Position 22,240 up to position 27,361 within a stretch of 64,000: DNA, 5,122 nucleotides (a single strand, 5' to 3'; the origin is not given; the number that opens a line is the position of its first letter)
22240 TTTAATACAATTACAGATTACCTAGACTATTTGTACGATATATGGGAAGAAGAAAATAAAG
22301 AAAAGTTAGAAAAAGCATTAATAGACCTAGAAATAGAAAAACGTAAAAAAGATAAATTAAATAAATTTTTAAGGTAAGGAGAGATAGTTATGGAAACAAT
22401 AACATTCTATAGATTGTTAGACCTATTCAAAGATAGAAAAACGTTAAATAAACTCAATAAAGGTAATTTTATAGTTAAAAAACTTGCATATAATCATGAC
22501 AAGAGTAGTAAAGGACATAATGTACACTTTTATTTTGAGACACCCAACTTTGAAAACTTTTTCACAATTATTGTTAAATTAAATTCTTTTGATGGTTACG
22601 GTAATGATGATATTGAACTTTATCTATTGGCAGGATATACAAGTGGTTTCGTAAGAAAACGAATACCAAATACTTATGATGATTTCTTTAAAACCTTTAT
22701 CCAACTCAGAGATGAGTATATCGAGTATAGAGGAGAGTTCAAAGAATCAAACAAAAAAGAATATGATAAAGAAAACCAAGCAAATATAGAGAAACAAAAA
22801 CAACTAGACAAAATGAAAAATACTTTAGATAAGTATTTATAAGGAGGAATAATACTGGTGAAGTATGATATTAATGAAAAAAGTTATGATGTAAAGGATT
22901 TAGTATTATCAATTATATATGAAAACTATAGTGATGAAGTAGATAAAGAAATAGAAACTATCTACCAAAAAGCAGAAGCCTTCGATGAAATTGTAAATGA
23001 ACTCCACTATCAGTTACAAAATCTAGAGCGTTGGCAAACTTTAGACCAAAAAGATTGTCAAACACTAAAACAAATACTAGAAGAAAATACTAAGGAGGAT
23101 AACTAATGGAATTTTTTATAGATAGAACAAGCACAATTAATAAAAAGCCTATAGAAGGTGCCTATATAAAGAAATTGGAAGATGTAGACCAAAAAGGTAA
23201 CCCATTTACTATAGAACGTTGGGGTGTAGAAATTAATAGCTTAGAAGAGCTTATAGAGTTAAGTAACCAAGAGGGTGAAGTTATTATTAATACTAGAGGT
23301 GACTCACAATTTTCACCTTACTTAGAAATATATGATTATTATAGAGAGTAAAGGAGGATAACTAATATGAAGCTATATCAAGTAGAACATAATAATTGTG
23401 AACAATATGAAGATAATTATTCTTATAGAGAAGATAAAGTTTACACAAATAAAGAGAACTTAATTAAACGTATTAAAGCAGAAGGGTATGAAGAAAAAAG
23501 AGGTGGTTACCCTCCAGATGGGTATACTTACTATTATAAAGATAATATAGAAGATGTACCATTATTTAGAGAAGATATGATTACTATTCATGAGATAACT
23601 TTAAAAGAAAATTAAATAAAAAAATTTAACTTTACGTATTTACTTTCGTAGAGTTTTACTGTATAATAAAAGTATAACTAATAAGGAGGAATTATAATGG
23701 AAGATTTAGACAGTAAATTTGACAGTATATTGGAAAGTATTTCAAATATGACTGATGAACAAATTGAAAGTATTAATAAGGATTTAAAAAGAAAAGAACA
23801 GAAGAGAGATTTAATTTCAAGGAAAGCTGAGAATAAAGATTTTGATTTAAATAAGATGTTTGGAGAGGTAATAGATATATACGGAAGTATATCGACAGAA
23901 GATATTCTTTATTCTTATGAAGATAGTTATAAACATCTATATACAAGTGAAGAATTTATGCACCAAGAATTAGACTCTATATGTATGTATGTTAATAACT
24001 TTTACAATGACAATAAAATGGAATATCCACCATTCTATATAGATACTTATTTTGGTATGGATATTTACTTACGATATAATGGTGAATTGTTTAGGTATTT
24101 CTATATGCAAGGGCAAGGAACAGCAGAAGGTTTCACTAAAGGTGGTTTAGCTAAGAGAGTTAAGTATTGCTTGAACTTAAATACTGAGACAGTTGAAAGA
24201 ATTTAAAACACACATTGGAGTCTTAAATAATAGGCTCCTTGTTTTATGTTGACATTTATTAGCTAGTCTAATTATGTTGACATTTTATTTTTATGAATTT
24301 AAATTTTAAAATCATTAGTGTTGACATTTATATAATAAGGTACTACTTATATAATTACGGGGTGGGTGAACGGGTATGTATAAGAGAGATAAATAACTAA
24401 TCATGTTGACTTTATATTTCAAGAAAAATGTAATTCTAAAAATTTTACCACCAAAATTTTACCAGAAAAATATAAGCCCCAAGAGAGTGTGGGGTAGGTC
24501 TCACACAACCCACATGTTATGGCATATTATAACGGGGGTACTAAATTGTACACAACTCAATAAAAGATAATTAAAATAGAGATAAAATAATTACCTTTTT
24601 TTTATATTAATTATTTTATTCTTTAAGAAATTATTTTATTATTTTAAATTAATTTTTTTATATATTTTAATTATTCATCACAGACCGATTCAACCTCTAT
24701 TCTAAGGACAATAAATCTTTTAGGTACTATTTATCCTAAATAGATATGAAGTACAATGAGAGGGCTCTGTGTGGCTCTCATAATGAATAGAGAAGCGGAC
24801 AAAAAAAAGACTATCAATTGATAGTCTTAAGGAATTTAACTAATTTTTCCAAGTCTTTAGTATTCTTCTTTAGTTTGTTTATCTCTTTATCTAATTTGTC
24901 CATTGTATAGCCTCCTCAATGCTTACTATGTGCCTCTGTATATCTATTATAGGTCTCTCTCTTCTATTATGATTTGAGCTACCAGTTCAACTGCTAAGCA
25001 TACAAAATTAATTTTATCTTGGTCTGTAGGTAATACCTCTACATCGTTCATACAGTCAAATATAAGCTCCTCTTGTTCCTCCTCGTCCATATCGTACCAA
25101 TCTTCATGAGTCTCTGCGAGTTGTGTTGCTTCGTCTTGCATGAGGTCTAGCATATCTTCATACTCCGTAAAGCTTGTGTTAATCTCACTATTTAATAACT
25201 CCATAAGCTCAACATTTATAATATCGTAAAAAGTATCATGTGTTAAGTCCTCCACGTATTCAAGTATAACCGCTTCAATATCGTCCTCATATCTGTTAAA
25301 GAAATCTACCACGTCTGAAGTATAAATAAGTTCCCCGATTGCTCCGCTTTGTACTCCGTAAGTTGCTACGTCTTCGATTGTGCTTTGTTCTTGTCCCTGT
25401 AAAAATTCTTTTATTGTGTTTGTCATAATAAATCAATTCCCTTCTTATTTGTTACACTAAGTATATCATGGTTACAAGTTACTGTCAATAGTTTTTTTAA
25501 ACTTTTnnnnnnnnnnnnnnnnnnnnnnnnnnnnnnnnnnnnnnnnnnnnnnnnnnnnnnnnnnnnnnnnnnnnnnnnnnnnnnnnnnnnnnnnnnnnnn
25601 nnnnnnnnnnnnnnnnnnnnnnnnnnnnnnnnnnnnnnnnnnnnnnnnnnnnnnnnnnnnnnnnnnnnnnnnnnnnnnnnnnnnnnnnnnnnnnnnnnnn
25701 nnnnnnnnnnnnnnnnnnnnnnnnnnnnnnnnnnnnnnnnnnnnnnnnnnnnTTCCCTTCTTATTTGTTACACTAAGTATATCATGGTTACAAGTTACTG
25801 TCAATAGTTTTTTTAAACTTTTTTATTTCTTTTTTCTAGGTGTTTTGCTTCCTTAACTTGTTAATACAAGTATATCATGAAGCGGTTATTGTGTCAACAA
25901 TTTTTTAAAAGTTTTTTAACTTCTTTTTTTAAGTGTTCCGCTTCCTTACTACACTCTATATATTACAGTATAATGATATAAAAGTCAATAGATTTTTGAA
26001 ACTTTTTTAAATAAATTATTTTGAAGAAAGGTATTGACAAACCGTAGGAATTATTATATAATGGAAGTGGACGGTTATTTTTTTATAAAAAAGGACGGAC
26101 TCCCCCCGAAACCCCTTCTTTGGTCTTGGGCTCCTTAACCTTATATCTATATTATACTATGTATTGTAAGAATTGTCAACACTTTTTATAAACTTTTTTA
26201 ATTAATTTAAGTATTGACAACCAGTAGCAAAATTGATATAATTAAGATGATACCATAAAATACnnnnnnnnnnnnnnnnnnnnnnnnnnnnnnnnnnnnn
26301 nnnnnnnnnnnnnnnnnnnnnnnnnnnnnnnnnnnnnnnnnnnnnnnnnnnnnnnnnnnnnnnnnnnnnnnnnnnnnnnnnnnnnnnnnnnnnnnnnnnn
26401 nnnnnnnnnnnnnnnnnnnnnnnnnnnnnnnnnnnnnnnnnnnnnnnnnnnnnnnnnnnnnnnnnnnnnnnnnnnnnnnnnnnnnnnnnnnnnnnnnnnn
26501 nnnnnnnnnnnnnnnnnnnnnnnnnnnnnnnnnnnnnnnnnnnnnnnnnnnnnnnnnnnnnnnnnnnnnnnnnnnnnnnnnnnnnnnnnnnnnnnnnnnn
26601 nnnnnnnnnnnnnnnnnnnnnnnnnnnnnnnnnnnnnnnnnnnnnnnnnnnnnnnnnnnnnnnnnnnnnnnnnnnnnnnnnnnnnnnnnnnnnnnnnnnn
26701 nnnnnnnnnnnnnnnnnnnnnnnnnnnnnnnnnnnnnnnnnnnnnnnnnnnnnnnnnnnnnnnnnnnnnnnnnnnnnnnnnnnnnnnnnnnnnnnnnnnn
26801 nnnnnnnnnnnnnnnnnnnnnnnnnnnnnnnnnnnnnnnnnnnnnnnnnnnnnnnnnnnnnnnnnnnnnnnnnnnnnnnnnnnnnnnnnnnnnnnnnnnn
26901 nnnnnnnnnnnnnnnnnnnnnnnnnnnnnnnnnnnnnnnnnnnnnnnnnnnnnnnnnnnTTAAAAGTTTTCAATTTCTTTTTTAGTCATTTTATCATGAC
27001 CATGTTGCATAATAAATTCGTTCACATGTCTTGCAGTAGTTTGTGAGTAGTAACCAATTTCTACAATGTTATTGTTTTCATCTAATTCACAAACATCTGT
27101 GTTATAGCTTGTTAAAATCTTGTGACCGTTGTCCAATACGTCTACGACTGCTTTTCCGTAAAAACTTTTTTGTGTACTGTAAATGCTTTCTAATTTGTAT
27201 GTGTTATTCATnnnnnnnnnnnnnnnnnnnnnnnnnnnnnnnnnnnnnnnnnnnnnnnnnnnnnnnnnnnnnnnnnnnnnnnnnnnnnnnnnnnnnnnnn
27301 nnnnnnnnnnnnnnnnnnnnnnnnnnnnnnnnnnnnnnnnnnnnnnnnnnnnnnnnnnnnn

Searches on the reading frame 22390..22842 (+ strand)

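Call 30: search_protein_families(library=phrogs, proteins=[window:22390-22842:+], max_evalue=0.001)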
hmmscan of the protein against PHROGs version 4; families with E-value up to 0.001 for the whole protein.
window:22390-22842:+ (150 aa): 1 family
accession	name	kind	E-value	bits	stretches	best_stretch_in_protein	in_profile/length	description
phrog_20305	-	unknown function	4.5e-86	287.8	1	1-150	1-150/150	-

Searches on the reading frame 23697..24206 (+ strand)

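Call 30: search_protein_families(library=phrogs, proteins=[window:23697-24206:+], max_evalue=0.001)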
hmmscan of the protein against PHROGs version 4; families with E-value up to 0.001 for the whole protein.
window:23697-24206:+ (169 aa): 1 family
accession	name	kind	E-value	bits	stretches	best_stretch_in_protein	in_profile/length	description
phrog_16124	-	unknown function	9.8e-94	313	1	1-169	1-169/169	-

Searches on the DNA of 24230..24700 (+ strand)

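Call 56: search_dna_similar(query=window:24230-24700:+, collection=phages, mode=distant, max_rows=40, max_evalue=0.001)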
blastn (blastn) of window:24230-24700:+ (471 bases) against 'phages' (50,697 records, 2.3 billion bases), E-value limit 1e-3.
Records with a match: 8; places in all: 8; records where one place covers at least 80% of the query: 1.
Best place of each record, by identity: 90-95% 1; 80-90% 3; 60-80% 4.
By first word of the organism name: Staphylococcus 8.
By host as written in the record: Staphylococcus sp. ATCC 25923 2; Staphylococcus aureus ATCC 25923 2; Staphylococcus ureilyticus ATCC 49330 1; - 1; Staphylococcus saprophyticus 101 1; Staphylococcus aureus 1.
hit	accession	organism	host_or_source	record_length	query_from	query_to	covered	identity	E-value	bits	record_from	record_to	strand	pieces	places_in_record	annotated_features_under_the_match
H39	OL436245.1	Staphylococcus phage vB_SurM-PSU4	Staphylococcus ureilyticus ATCC 49330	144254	18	394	80%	90.0%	1e-140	504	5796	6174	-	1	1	hypothetical protein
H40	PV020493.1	Staphylococcus phage RSM-J51Sa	-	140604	16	319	65%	84.7%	1e-85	322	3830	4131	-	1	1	record has no annotation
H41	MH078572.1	Staphylococcus phage phiSA_BS1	Staphylococcus sp. ATCC 25923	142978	3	319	67%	79.1%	4e-71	274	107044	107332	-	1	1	none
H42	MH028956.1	Staphylococcus phage phiSA_BS2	Staphylococcus aureus ATCC 25923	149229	3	319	67%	79.1%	4e-71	274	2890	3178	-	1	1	none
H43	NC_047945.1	Staphylococcus phage phiSA_BS1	Staphylococcus sp. ATCC 25923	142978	3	319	67%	79.1%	4e-71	274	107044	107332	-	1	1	none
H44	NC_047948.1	Staphylococcus phage phiSA_BS2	Staphylococcus aureus ATCC 25923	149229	3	319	67%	79.1%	4e-71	274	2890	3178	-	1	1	none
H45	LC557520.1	Staphylococcus phage vB_SsapH-Golestan101-M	Staphylococcus saprophyticus 101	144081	16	318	64%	81.0%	2e-56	348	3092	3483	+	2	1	none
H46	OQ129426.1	Staphylococcus phage vB_SauM_JDF86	Staphylococcus aureus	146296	16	318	64%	80.0%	4e-71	274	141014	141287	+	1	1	none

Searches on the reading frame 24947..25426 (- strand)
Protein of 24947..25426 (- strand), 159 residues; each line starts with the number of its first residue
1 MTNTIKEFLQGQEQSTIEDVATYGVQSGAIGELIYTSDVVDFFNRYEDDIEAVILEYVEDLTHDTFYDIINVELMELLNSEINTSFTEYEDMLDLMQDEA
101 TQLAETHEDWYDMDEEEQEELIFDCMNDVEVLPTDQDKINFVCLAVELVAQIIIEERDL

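Call 29: search_protein_families(library=phrogs, proteins=[window:24947-25426:-], max_evalue=0.001)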
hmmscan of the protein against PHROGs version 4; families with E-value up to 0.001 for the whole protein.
window:24947-25426:- (159 aa): 2 families
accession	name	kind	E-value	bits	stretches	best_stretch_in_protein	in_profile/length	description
phrog_2543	-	unknown function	4.9e-55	187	1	1-155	1-156/157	-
phrog_27501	-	unknown function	2.8e-05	25.3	1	3-149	12-161/185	-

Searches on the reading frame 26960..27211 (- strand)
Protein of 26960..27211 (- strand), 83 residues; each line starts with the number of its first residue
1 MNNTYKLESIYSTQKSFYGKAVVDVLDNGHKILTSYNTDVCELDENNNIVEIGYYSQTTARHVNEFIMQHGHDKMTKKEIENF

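Call 29: search_protein_families(library=phrogs, proteins=[window:26960-27211:-], max_evalue=0.001)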
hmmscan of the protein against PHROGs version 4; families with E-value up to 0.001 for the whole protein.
window:26960-27211:- (83 aa): 2 families
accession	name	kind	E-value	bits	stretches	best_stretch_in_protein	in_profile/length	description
phrog_4264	-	unknown function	5.2e-32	111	1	2-82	7-87/93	-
phrog_5643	-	unknown function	6.1e-11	42.9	1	26-82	15-72/79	-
